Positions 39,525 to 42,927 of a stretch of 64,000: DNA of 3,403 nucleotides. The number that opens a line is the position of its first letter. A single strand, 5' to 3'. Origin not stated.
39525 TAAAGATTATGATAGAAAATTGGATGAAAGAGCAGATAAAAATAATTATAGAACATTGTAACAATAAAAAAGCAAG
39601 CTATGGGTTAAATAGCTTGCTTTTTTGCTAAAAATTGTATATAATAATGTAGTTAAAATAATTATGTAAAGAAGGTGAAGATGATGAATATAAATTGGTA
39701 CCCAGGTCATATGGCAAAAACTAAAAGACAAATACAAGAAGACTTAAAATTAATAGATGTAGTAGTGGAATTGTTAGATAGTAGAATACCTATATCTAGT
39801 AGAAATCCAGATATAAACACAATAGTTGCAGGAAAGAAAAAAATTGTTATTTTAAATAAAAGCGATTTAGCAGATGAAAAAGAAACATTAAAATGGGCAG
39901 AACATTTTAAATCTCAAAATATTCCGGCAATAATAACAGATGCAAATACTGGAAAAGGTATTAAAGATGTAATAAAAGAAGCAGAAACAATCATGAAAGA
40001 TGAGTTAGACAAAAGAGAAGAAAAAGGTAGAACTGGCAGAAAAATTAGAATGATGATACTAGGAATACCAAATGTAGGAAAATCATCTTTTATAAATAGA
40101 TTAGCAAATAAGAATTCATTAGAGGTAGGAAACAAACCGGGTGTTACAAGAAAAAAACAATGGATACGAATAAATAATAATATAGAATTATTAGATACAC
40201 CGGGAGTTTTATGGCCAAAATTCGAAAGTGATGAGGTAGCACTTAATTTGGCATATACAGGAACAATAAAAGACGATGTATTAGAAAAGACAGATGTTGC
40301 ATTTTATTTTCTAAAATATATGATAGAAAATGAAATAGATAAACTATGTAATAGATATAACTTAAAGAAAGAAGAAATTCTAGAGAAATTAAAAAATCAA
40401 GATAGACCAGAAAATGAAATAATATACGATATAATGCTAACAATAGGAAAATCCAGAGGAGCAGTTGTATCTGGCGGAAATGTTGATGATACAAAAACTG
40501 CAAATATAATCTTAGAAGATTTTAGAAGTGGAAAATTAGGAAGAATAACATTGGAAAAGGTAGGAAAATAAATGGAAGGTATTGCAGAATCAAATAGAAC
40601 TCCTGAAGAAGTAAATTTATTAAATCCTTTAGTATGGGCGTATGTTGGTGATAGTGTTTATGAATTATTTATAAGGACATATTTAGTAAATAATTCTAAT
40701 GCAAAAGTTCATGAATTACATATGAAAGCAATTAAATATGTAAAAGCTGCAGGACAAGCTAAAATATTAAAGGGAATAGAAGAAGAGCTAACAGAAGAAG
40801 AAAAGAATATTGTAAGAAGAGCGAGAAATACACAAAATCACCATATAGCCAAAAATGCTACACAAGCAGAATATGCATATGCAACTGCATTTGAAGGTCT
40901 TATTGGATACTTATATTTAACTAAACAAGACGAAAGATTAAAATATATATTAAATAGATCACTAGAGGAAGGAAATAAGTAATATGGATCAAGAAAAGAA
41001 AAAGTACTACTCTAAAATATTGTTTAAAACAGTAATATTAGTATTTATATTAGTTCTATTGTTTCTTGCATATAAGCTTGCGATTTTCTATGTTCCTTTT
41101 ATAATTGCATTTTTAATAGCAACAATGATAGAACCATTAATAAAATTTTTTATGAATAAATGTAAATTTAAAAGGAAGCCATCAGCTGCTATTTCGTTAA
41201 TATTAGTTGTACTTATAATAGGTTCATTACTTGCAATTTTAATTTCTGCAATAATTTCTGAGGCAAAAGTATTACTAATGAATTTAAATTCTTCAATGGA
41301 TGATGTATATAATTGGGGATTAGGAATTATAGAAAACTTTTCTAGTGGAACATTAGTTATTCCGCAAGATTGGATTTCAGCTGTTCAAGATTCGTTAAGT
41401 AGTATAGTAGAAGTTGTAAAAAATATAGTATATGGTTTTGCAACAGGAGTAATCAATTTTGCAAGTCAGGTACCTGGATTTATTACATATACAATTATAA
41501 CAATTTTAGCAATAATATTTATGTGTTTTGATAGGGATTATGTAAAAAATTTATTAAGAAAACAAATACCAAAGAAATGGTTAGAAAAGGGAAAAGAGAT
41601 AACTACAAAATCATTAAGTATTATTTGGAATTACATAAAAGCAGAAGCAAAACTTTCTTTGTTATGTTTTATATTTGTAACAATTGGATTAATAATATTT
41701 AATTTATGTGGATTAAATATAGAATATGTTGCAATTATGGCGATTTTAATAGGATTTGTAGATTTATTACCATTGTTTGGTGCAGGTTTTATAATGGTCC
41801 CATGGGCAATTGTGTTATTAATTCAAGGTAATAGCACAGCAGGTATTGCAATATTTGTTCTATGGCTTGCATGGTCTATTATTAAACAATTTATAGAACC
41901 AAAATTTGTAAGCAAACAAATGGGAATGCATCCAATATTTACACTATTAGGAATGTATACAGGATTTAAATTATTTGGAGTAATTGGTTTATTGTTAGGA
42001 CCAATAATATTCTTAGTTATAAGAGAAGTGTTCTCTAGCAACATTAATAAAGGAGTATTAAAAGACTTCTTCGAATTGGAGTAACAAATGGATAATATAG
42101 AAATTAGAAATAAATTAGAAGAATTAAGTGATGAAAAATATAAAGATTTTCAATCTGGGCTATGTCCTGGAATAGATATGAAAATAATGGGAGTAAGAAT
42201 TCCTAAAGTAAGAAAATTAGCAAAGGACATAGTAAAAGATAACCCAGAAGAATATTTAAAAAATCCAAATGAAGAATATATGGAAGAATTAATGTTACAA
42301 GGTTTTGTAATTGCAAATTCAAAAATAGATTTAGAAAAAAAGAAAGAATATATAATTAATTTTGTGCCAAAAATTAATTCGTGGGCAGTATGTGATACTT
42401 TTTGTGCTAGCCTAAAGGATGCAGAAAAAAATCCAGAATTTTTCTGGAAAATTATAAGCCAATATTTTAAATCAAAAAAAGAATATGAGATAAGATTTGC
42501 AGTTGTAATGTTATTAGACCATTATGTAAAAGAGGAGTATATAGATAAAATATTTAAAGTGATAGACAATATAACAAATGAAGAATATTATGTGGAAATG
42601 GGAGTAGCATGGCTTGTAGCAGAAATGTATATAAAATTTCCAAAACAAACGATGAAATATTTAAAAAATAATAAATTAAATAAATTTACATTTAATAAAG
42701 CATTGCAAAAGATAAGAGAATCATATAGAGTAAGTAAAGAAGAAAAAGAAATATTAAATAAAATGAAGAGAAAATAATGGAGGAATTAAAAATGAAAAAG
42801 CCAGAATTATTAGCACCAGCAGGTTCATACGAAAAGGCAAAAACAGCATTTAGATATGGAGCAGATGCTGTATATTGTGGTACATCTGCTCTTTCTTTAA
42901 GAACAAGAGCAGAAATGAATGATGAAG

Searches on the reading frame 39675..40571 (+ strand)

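Call 82: search_protein_families(library=pfam, proteins=[window:39675-40571:+], max_evalue=0.0001)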
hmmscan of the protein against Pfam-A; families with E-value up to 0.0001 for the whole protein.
window:39675-40571:+ (298 aa): 3 families
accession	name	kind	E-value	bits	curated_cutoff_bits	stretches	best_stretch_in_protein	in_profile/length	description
PF01926.29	MMR_HSR1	-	2.4e-20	73.2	21.9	1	125-235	1-96/113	50S ribosome-binding GTPase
PF02421.24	FeoB_N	-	6.5e-13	48.9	27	1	125-179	2-58/156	Ferrous iron transport protein B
PF03193.22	RsgA_GTPase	-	6.2e-10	39.6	30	1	55-178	55-168/174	RsgA GTPase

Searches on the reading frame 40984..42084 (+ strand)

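Call 82: search_protein_families(library=pfam, proteins=[window:40984-42084:+], max_evalue=0.0001)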
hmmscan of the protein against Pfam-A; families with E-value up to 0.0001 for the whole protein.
window:40984-42084:+ (366 aa): 1 family
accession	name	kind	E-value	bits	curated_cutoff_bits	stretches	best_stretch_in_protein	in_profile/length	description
PF01594.21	AI-2E_transport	-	3.5e-50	171.5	34.3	1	17-350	2-323/327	AI-2E family transporter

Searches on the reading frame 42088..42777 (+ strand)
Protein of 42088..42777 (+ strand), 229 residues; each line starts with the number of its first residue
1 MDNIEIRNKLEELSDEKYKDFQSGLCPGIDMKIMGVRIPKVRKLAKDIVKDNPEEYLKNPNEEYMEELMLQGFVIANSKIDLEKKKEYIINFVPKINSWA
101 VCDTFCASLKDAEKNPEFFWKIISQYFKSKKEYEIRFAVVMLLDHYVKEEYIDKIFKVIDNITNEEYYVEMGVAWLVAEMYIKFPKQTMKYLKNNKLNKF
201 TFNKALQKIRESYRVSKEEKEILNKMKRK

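Call 82: search_protein_families(library=pfam, proteins=[window:42088-42777:+], max_evalue=0.0001)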
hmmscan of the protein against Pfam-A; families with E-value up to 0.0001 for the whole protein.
window:42088-42777:+ (229 aa): 1 family
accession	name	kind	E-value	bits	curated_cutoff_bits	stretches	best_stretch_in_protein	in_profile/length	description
PF08713.17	DNA_alkylation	-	1.9e-17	64.1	21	1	6-209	1-213/213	DNA alkylation repair enzyme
